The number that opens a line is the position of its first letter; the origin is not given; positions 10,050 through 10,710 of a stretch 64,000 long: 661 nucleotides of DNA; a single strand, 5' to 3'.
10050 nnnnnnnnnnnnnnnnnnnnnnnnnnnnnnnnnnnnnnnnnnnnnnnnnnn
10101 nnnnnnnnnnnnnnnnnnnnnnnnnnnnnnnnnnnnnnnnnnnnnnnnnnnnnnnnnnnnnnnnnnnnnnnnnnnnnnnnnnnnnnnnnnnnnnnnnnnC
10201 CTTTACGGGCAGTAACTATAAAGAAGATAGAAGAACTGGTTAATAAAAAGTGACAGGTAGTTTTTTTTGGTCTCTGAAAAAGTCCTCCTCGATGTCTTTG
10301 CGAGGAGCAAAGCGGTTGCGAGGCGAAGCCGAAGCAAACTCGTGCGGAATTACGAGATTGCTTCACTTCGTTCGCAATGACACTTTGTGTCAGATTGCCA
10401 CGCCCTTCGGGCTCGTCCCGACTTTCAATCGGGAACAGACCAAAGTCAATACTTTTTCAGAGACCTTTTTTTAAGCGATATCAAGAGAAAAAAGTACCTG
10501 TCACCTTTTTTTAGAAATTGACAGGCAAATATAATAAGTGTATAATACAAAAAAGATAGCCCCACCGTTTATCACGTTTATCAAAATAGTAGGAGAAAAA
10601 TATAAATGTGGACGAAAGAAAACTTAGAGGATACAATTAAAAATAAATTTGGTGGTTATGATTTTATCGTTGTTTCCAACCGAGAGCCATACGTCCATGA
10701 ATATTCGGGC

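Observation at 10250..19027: Inverted pair of a 197-bp TIR-bounded MITE-like element brackets the trehalose + riboswitch segment; one copy sits in the loop of a palindromic terminator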

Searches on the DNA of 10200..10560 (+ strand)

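Call 46: search_rna_families(source=window, start=10200, end=10560, threshold=evalue, max_evalue=10)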
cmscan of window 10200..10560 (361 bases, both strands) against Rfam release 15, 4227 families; matches with E-value up to 10: 3.
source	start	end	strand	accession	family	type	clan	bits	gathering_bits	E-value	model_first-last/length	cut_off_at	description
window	10275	10368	+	RF00516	ylbH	Cis-reg; leader;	-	17.6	50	0.15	1-122/122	no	ylbH leader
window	10407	10421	-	RF02918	MDR-NUDIX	Cis-reg;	-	12.3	54.9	9.2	35-49/59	no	MDR-NUDIX RNA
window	10291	10385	+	RF02409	snoR125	Gene; snRNA; snoRNA; CD-box;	-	10.8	100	5.4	1-200/200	no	Small nucleolar RNA snoR125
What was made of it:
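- There is no Rfam family or covariation evidence (call 46).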

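Call 90: search_dna_similar(query=window:10262-10472:+, collection=plasmids, mode=distant, max_evalue=1, max_rows=15)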
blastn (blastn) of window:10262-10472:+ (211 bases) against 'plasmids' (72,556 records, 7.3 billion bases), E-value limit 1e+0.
Records with a match: 6; places in all: 6; records where one place covers at least 80% of the query: 0.
Best place of each record, by identity: >=99% 2; 95-99% 1; 90-95% 3.
By first word of the organism name: Geminocystis 1; Nostoc 1; Halomonas 1; Brasilonema 1; Fischerella 1; Rhizobium 1.
By predicted mobility (MOB-suite, as given by PLSDB): non-mobilizable 4; conjugative 2.
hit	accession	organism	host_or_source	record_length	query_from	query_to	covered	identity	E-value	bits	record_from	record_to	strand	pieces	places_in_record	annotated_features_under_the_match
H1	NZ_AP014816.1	Geminocystis sp. NIES-3708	-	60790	93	122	14%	90.0%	6e-1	42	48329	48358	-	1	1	DUF1156 domain-containing protein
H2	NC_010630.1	Nostoc punctiforme PCC 73102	-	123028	95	121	13%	100.0%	1e-3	50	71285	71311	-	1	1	none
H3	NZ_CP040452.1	Halomonas sp. PA16-9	-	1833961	92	120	14%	93.1%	5e-2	45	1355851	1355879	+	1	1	none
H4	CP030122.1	Brasilonema octagenarum UFV-E1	Eucalyptus grandis,mixed culture,leaves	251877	95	121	13%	92.6%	6e-1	41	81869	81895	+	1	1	none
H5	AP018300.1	Fischerella sp. NIES-4106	-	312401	95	120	12%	96.2%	2e-1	44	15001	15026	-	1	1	none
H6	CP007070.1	Rhizobium leguminosarum bv. trifolii CB782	plant root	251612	42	64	11%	100.0%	2e-1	43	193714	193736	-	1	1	hypothetical protein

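Call 91: search_dna_similar(query=window:10262-10472:+, collection=phages, mode=distant, max_evalue=1, max_rows=10)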
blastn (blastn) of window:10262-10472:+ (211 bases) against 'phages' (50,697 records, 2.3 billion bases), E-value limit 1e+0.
Records with a match: 3; places in all: 3; records where one place covers at least 80% of the query: 0.
Best place of each record, by identity: 80-90% 3.
By first word of the organism name: Vibrio 2; Bacteriophage 1.
By host as written in the record: Vibrio splendidus 2; - 1.
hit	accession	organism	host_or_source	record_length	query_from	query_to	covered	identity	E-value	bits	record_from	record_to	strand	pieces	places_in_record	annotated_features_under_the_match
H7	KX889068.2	Vibrio phage vB_VspP_pVa5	Vibrio splendidus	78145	143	183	19%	80.5%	7e-1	39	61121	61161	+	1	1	MoxR-like ATPase protein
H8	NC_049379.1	Vibrio phage vB_VspP_pVa5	Vibrio splendidus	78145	143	183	19%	80.5%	7e-1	39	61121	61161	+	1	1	ATPase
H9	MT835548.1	Bacteriophage sp.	human fecal samples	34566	93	131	18%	82.1%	7e-1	40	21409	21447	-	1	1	record has no annotation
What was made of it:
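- Tried and rejected: This found only the 27-nt module in cyanobacterial plasmids (calls 90, 91).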

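Call 92: get_annotated_region(hit=H2, flank=300)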
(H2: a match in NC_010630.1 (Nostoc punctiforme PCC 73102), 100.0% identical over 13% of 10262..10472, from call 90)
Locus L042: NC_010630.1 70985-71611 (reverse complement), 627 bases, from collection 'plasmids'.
description: Nostoc punctiforme PCC 73102 plasmid pNPUN03, complete sequence
organism: Nostoc punctiforme PCC 73102 (NCBI taxid 63737)
taxonomy: Bacteria; Cyanobacteriota; Cyanophyceae; Nostocales; Nostocaceae; Nostoc; Nostoc punctiforme; Nostoc punctiforme PCC 73102
host: -; source: -; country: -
typing (MOB-suite, as given by PLSDB): conjugative; relaxase MOBF; mating-pair formation MPF_T
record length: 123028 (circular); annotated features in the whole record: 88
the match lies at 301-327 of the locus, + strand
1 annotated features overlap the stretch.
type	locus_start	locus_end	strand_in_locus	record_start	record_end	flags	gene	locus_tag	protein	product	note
CDS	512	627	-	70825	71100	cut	-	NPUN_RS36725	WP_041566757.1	hypothetical protein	-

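Call 93: get_annotated_region(hit=H5, flank=300)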
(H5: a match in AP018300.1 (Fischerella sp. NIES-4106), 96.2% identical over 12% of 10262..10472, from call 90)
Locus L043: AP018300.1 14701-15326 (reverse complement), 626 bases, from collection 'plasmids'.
description: Fischerella sp. NIES-4106 plasmid plasmid2 DNA, complete genome
organism: Fischerella sp. NIES-4106 (NCBI taxid 2005456)
taxonomy: Bacteria; Cyanobacteriota; Cyanophyceae; Nostocales; Hapalosiphonaceae; Fischerella; Fischerella sp. NIES-4106
host: -; source: -; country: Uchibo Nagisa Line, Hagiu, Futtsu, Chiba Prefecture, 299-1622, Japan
typing (MOB-suite, as given by PLSDB): non-mobilizable; replicon rep_cluster_788
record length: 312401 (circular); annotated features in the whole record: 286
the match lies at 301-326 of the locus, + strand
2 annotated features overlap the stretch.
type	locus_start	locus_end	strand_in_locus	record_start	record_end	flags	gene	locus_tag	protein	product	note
CDS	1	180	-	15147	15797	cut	-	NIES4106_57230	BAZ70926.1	MOSC domain-containing protein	-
CDS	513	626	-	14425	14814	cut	-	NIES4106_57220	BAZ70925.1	hypothetical protein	-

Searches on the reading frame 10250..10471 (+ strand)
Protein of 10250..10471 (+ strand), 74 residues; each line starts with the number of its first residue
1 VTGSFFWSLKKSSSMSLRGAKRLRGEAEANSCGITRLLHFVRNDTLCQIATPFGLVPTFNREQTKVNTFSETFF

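Call 39: find_homologous_proteins(query=window:10250-10471:+, max_evalue=0.01)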
Query seq(74 aa) (74 aa): 7 proteins with E <= 0.01 among 11 candidates.
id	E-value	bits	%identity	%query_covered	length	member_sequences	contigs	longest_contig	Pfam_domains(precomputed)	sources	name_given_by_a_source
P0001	1.1e-16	78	82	66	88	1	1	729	-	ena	-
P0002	8.4e-14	69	76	69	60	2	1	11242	-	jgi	jgi:hypothetical protein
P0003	1.8e-13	68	76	69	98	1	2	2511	-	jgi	-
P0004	7.6e-13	66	75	69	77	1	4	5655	-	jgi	-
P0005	1.9e-12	64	73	69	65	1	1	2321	-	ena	-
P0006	8.9e-11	59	71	69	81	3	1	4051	-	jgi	-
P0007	1.0e-7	49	93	39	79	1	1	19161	-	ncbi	-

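Call 41: find_encoding_contigs(protein=P0007, flank=3000, max_places=4)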
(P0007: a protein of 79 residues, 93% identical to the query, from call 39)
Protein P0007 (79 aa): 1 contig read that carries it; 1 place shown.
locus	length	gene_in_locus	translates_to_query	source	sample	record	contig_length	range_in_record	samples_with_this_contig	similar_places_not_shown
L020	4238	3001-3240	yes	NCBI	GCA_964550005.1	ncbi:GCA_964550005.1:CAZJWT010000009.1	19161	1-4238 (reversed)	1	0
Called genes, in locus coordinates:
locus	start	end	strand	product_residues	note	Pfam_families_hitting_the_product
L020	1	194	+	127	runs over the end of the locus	PF04892:VanZ-LLP1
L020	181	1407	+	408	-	PF27218:MJ0043_C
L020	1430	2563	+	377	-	PF00923:TAL_FSA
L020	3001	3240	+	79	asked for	-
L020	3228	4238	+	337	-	?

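Call 42: find_encoding_contigs(protein=P0002, flank=3000, max_places=4)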
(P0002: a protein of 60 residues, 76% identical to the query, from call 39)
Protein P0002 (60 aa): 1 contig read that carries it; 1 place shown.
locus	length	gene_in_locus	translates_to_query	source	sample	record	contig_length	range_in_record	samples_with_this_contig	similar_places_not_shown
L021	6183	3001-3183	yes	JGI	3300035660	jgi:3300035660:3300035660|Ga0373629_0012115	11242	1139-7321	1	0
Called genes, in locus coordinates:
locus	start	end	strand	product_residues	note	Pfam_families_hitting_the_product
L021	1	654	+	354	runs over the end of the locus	PF00291:PALP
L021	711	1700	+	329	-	PF00288:GHMP_kinases_N, PF08544:GHMP_kinases_C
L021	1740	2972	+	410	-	PF00696:AA_kinase, PF01842:ACT, PF22468:ACT_9, PF13840:ACT_7, PF01842:ACT (weak), PF22468:ACT_9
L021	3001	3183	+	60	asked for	-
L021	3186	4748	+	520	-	PF00682:HMGL-like, PF22617:HCS_D2, PF08502:LeuA_dimer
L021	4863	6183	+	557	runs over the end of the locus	PF00920:ILVD_EDD_N, PF24877:ILV_EDD_C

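Call 43: find_encoding_contigs(protein=P0001, flank=3000, max_places=4)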
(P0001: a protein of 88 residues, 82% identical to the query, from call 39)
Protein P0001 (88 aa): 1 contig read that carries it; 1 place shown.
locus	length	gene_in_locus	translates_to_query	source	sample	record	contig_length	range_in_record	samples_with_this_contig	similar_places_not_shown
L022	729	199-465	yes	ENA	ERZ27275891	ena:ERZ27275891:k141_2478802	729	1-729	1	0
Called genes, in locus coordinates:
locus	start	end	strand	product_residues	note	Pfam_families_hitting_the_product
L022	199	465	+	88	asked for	-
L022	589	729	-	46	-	?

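Call 44: find_encoding_contigs(protein=P0004, flank=3000, max_places=6)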
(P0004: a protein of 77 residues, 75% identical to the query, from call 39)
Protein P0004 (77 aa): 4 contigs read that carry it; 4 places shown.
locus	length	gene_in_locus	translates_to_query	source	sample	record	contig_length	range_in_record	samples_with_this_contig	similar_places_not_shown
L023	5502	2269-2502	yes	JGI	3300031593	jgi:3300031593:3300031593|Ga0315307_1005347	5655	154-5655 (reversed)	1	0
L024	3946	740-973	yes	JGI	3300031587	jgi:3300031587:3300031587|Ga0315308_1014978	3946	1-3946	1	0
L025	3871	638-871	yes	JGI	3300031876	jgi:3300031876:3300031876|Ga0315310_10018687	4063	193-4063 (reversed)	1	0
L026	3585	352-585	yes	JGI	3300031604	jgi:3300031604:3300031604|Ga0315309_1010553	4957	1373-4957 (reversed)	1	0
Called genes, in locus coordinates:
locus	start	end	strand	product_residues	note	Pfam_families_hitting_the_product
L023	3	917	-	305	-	?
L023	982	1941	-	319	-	PF03687:UPF0164 (weak)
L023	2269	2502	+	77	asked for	-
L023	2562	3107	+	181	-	PF00156:Pribosyltran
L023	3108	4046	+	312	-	PF02729:OTCace_N, PF00185:OTCace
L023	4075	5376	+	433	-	PF07969:Amidohydro_3 (weak), PF12890:DHOase, PF01979:Amidohydro_1, PF07969:Amidohydro_3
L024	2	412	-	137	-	?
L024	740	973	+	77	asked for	-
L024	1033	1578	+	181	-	PF00156:Pribosyltran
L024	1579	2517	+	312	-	PF02729:OTCace_N, PF00185:OTCace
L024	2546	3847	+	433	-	PF07969:Amidohydro_3 (weak), PF12890:DHOase, PF01979:Amidohydro_1, PF07969:Amidohydro_3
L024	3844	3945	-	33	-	?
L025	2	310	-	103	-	?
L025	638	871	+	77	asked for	-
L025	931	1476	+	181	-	PF00156:Pribosyltran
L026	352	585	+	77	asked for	-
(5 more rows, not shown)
